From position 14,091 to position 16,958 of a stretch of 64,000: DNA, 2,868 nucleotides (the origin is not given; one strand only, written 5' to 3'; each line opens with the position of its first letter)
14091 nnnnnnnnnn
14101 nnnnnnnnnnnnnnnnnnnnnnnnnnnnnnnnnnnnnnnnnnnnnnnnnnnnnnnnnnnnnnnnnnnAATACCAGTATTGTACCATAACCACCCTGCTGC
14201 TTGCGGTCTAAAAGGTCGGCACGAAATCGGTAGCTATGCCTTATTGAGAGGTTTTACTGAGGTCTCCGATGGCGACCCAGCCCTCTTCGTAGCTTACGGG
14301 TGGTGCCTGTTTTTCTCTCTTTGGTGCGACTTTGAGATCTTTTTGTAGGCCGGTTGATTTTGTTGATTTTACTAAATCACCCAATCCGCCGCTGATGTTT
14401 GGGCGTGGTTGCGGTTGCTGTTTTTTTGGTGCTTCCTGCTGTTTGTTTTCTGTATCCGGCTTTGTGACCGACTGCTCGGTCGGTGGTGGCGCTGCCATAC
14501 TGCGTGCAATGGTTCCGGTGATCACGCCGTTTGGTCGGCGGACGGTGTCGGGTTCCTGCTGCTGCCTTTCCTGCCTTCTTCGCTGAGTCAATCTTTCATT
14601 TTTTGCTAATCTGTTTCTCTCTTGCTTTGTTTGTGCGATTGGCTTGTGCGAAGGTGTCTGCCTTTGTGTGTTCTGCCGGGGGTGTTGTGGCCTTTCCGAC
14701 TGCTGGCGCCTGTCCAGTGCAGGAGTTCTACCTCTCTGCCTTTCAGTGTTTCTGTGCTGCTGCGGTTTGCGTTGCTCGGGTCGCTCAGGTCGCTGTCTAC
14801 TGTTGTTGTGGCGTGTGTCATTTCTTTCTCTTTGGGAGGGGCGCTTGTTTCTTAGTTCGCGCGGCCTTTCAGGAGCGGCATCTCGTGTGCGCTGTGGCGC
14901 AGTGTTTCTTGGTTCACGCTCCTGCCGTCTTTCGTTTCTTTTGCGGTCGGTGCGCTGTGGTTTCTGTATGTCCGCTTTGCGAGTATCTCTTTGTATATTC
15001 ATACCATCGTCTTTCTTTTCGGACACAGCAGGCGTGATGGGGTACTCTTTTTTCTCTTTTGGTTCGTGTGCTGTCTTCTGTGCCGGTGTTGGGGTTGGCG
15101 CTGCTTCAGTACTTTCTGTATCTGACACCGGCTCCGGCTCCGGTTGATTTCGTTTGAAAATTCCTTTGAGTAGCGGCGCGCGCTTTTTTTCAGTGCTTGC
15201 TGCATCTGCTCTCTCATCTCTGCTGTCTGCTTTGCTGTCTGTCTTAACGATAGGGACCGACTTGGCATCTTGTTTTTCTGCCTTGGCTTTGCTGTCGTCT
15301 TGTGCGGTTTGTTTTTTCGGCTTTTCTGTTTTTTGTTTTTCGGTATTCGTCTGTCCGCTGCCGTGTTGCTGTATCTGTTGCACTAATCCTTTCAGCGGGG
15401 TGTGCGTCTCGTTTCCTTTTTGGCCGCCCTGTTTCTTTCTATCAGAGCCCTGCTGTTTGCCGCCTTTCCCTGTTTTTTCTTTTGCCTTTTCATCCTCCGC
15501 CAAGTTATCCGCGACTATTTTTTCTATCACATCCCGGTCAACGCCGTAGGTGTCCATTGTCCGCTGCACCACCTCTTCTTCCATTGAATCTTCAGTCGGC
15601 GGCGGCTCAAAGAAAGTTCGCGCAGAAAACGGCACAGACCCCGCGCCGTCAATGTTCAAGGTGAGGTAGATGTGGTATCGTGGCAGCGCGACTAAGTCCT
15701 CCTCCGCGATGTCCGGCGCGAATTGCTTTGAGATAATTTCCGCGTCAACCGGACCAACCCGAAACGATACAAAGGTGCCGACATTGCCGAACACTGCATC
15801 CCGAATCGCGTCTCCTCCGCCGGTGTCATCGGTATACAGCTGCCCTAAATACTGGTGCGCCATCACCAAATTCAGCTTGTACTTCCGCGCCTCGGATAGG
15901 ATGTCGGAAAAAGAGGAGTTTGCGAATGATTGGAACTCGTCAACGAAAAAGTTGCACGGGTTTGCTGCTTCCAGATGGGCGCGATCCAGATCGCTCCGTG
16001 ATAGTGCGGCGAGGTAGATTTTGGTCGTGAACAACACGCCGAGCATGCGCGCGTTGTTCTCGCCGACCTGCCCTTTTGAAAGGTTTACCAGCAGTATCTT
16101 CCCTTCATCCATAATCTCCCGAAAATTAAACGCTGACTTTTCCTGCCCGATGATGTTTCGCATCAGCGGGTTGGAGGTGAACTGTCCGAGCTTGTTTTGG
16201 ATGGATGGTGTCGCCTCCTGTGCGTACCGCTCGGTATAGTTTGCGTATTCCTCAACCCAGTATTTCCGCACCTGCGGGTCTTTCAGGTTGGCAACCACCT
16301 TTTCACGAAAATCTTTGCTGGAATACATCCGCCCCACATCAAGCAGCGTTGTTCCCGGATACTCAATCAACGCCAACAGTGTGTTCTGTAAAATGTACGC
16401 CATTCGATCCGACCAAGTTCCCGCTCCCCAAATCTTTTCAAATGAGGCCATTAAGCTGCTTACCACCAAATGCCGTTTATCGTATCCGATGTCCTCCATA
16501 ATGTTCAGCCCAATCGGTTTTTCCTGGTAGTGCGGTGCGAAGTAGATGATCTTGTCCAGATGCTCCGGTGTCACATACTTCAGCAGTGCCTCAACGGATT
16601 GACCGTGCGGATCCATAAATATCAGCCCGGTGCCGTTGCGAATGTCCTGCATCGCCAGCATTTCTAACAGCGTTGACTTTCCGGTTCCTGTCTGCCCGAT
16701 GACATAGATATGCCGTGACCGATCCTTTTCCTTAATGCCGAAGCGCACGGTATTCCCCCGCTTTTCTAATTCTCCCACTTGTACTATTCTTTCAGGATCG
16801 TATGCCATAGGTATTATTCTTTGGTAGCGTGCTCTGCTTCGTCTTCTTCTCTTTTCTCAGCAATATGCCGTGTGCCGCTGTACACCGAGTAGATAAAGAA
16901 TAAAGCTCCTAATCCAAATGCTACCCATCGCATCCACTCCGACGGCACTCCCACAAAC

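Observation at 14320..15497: ~390-residue K/E/R/Q/P-rich disordered tail on a cytoplasmic VirD4/TraD-like ATPase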

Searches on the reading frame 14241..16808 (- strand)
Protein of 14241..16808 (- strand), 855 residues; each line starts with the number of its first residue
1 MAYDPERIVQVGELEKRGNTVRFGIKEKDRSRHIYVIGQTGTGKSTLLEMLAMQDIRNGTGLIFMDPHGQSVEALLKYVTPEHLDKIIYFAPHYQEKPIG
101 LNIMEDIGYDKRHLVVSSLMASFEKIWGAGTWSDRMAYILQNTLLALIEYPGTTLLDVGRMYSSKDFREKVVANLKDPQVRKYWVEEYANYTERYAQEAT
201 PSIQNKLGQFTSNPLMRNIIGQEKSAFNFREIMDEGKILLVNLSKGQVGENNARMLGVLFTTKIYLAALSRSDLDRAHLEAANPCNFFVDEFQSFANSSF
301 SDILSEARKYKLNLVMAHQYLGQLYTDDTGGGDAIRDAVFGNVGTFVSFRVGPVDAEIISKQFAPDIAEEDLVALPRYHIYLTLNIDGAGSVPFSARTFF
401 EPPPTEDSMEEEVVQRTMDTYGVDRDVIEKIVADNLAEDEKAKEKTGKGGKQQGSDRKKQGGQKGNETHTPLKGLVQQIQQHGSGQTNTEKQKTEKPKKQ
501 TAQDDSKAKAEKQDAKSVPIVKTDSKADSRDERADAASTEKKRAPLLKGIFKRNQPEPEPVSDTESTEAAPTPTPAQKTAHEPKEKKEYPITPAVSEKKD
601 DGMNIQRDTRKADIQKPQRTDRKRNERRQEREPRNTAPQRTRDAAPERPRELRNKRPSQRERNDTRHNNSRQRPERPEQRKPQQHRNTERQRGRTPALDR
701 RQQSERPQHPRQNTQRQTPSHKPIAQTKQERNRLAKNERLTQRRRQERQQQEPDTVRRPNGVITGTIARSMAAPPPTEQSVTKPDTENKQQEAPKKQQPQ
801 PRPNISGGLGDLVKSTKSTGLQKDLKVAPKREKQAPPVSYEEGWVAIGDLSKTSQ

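Call 3: search_protein_families(library=pfam, proteins=[window:14241-16808:-], max_evalue=0.01)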
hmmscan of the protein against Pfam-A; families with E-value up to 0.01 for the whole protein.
window:14241-16808:- (855 aa): 6 families
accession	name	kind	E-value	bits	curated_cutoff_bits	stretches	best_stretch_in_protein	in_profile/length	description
PF01935.23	DUF87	-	2.1e-08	35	23.2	1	9-245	1-203/220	Helicase HerA, central domain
PF10412.15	TrwB_AAD_bind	-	2.2e-06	27.3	20.5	1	27-350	11-309/387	Type IV secretion-system coupling protein DNA-binding domain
PF13401.12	AAA_22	-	1.4e-05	25.9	27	1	30-75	4-50/130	AAA domain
PF12696.13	TraG-D_C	-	0.00064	20.1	22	1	284-360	1-76/126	TraM recognition site of TraD and TraG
PF20720.3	nSTAND3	-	0.0012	19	27.2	1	30-89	16-70/155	Novel STAND NTPase 3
PF25199.1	nSTAND_NTPase5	-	0.0014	18.9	34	1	26-74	36-85/145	Novel STAND NTPase 5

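Call 4: search_protein_families(library=ncbifam, proteins=[window:14241-16808:-], max_evalue=0.01)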
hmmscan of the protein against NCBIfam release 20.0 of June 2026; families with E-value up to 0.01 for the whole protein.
window:14241-16808:- (855 aa): 11 families
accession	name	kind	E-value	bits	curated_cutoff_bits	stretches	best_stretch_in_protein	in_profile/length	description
TIGR03743.1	SXT_TraD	subfamily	3.4e-12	45.6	366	1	25-70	169-214/636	conjugative transfer system coupling protein TraD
TIGR03754.1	conj_TOL_TraD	equivalog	5.5e-09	35.1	647.55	1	25-71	174-220/643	type IV conjugative transfer system coupling protein TraD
NF053655.1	CedD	equivalog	1.2e-08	34.1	600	1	9-80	199-270/527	DNA-translocating ATPase CedD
NF045973.1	conju_CD1115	equivalog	6.8e-07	28.5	250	1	27-349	20-355/442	VirD4-like conjugal transfer protein, CD1115 family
TIGR00929.1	VirB4_CagE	subfamily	1.8e-05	23.2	643.1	1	33-91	439-501/792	VirB4 family type IV secretion/conjugal transfer ATPase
NF010447.0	PRK13873.1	equivalog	0.00051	18.1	1020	1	22-85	433-495/815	conjugal transfer protein TrbE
NF041447.1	TrbC_conju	equivalog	0.0017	16.9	800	1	14-71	112-169/685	F-type conjugative transfer protein TrbC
NF010404.0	PRK13830.1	subfamily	0.002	15.9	810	1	29-84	454-509/818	conjugal transfer protein TrbE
TIGR03608.1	L_ocin_972_ABC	subfamily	0.0035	16.8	254.85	1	33-66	26-59/206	putative bacteriocin export ABC transporter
TIGR02759.1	TraD_Ftype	equivalog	0.0047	15.7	521.35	0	25-72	170-217/566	type IV conjugative transfer system coupling protein TraD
NF000355.4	ribo_prot_ABC_F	equivalog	0.0096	14.8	380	1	21-55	332-363/499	ribosomal protection-like ABC-F family protein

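Call 31: find_related_loci(query=A1, collection=genome_contigs, flank=10000)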
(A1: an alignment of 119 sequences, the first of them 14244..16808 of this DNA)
Query A1 (855 aa) in genome_contigs; peptide patterns used: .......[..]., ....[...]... (x = any residue, [..] = any of these).
600 stretches matched a pattern (row limit reached: there are more); 593 encode a relative of the query (tblastn E <= 1e-3); the best 80 are kept; 80 distinct loci.
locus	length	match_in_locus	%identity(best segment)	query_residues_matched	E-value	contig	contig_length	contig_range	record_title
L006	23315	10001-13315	82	1-852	0e+0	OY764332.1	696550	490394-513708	MAG: Candidatus Paceibacterota bacterium isolate afe48dc8-71d9-430e-8630-11ffabd708cb genome assembly, chromosome: 1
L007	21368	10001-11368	55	1-469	3e-166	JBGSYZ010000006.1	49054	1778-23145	MAG: Candidatus Paceibacteria bacterium isolate JTS-AC487 k141_404992, whole genome shotgun sequence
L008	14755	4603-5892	58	1-438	3e-163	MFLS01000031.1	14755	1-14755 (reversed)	MAG: Candidatus Kaiserbacteria bacterium RIFCSPHIGHO2_12_FULL_56_13 rifcsphigho2_12_scaffold_8149, whole genome shotgun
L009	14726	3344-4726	54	1-469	6e-163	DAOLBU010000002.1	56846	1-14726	MAG TPA_asm: Candidatus Paceibacterota bacterium isolate AMR_MDS_0110 NODE_254_length_56846_cov_4.597806, whole genome s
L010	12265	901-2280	54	3-476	2e-162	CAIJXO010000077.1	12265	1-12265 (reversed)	uncultured bacterium isolate Loclat_bin-10598 genome assembly, contig: bin-10598:077/119, whole genome shotgun sequence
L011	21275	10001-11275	56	4-436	8e-162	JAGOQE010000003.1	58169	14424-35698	MAG: Candidatus Paceibacterota bacterium isolate Gw_Eff_bin_129 Gw_Eff_781_length_58169_cov_8.185607, whole genome shotg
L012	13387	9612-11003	54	4-462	3e-161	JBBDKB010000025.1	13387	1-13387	MAG: Candidatus Paceibacterota bacterium isolate LejiaA_45_34 Lejia_A_6531_length_13387_cov_19, whole genome shotgun seq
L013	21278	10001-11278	57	4-437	2e-160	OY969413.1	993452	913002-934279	MAG: Candidatus Kaiserbacteria bacterium isolate MFD01223.bin.1.23 genome assembly, chromosome: 1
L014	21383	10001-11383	54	4-471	2e-160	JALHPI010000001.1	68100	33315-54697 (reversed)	MAG: Candidatus Paceibacterota bacterium isolate bin.228 c_000000002269, whole genome shotgun sequence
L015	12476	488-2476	43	1-628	1e-159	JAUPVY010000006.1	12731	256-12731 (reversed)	MAG: Patescibacteria group bacterium isolate erpe_2018_sw_42hr_WHONDRS-SW48-000099_A_bin.74 scaffold_1172, whole genome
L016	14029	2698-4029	54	3-453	8e-160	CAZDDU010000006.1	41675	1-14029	MAG TPA_asm: uncultured Candidatus Saccharibacteria bacterium isolate SRP286056_co1_543 genome assembly, contig: NODE_93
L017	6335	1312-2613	55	1-442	5e-161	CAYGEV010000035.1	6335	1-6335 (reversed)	MAG TPA_asm: uncultured Candidatus Saccharibacteria bacterium isolate ERP113451_co3_20 genome assembly, contig: NODE_115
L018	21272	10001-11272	57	5-436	3e-159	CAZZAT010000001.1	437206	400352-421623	MAG TPA_asm: uncultured Candidatus Saccharibacteria bacterium isolate SRP329715_co2_84 genome assembly, contig: NODE_14_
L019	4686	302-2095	44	1-600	8e-163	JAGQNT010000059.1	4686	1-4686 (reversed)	MAG: Candidatus Saccharibacteria bacterium isolate HKST-UBA75 k127_863379, whole genome shotgun sequence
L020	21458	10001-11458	51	3-514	1e-158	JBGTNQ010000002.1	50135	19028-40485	MAG: Candidatus Paceibacteria bacterium isolate JTS-RE391 k141_1084730, whole genome shotgun sequence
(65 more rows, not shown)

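Call 39: predict_structure(alignment_id=A1)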
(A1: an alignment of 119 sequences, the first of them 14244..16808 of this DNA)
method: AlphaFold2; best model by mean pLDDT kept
length: 855 residues; sequences in the alignment: 119
mean_pLDDT: 70.4   pTM: 0.62
mean pLDDT of the five models: 70.4, 69.0, 68.3, 67.3, 67.2
residues with pLDDT >= 90: 404; 70-90: 83; 50-70: 46; < 50: 322
segments of 3 or more residues with pLDDT < 50: 459-470, 482-563, 565-674, 676-726, 750-776, 778-785, 787-807, 820-828
pLDDT, mean of each block of 10 residues (from residue 1): 90 95 96 96 97 96 97 97 97 98 93 94 92 95 97 97 96 97 97 93 94 96 97 97 96 95 95 96 97 89 89 96 78 84 94 96 97 98 96 96 93 98 98 95 85 59 45 57 40 36 35 36 35 37 35 36 39 39 40 35 35 36 35 36 39 32 36 38 39 36 36 34 52 81 69 35 35 40 39 38 48 71 46 62 76 72
secondary structure, 60 per line:
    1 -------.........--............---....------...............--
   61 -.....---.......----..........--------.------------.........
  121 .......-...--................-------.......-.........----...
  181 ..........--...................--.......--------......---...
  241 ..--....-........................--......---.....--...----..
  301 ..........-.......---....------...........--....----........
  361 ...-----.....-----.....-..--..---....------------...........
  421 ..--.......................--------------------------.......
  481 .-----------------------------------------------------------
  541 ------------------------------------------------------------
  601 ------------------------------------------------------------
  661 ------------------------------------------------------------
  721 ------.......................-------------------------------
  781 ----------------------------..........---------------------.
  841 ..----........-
elements in order (helices of 4 or more, strands of 3 or more residues): E8-16 E19-26 H27-30 E34-37 H44-58 E62-66 H70-76 H81-86 E87-90 H112-127 H134-149 H157-163 H165-173 H178-190 H193-211 H214-220 H229-234 E238-242 H245-248 H250-273 H276-281 E285-289 H299-310 E312-318 H322-325 H332-342 E345-348 H353-363 H369-373 E379-383 E394-397 H410-421 H425-447 H474-481 H727-749 H809-818 H847-854

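Call 42: fold_search(model_id=the predicted structure, library=pdb)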
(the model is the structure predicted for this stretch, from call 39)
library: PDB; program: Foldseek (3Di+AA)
matches with E <= 10: 935; with E <= 0.001: 96
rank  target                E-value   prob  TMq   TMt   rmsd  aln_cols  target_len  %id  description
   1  1e9s_E                7.7e-14  1.00  0.35  0.65   6.0       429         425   17  Bacterial conjugative coupling protein TrwBdeltaN70. Unbound monoclinic form. (released 2001-02-06)
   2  1e9s_K                1.4e-13  1.00  0.34  0.64   5.9       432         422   16  Bacterial conjugative coupling protein TrwBdeltaN70. Unbound monoclinic form. (released 2001-02-06)
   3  1e9s_L                1.5e-13  1.00  0.34  0.64   5.8       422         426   18  Bacterial conjugative coupling protein TrwBdeltaN70. Unbound monoclinic form. (released 2001-02-06)
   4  1e9s_F                2.1e-13  1.00  0.34  0.63   6.2       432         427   17  Bacterial conjugative coupling protein TrwBdeltaN70. Unbound monoclinic form. (released 2001-02-06)
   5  1e9s_G                2.1e-13  1.00  0.34  0.62   6.2       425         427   17  Bacterial conjugative coupling protein TrwBdeltaN70. Unbound monoclinic form. (released 2001-02-06)
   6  1e9s_M                2.4e-13  1.00  0.34  0.63   5.6       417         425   18  Bacterial conjugative coupling protein TrwBdeltaN70. Unbound monoclinic form. (released 2001-02-06)
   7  1e9s_I                3.1e-13  1.00  0.34  0.64   5.3       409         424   17  Bacterial conjugative coupling protein TrwBdeltaN70. Unbound monoclinic form. (released 2001-02-06)
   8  1e9s_A                4.3e-13  1.00  0.34  0.63   5.8       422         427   17  Bacterial conjugative coupling protein TrwBdeltaN70. Unbound monoclinic form. (released 2001-02-06)
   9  1e9s_B                4.5e-13  1.00  0.34  0.65   5.4       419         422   18  Bacterial conjugative coupling protein TrwBdeltaN70. Unbound monoclinic form. (released 2001-02-06)
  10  1e9s_J                5.8e-13  1.00  0.35  0.65   5.9       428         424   17  Bacterial conjugative coupling protein TrwBdeltaN70. Unbound monoclinic form. (released 2001-02-06)
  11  1gl7_B                6.1e-13  1.00  0.34  0.65   5.7       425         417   17  Plasmid coupling protein TrwB in complex with the non-hydrolisable ATP-analogue ADPNP. (released 2002-05-16)
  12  1e9s_H                6.4e-13  1.00  0.34  0.64   5.9       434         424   18  Bacterial conjugative coupling protein TrwBdeltaN70. Unbound monoclinic form. (released 2001-02-06)
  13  8dol_A                9.3e-13  1.00  0.34  0.52   8.4       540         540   12  Mechanism of regulation of the Helicobacter pylori Cagbeta ATPase by CagZ (released 2023-02-15)
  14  8dol_D                1.3e-12  1.00  0.34  0.52   8.3       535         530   12  Mechanism of regulation of the Helicobacter pylori Cagbeta ATPase by CagZ (released 2023-02-15)
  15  1gl6_E                1.6e-12  1.00  0.35  0.67   5.0       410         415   18  Plasmid coupling protein TrwB in complex with the non-hydrolysable GTP analogue GDPNP (released 2002-05-16)
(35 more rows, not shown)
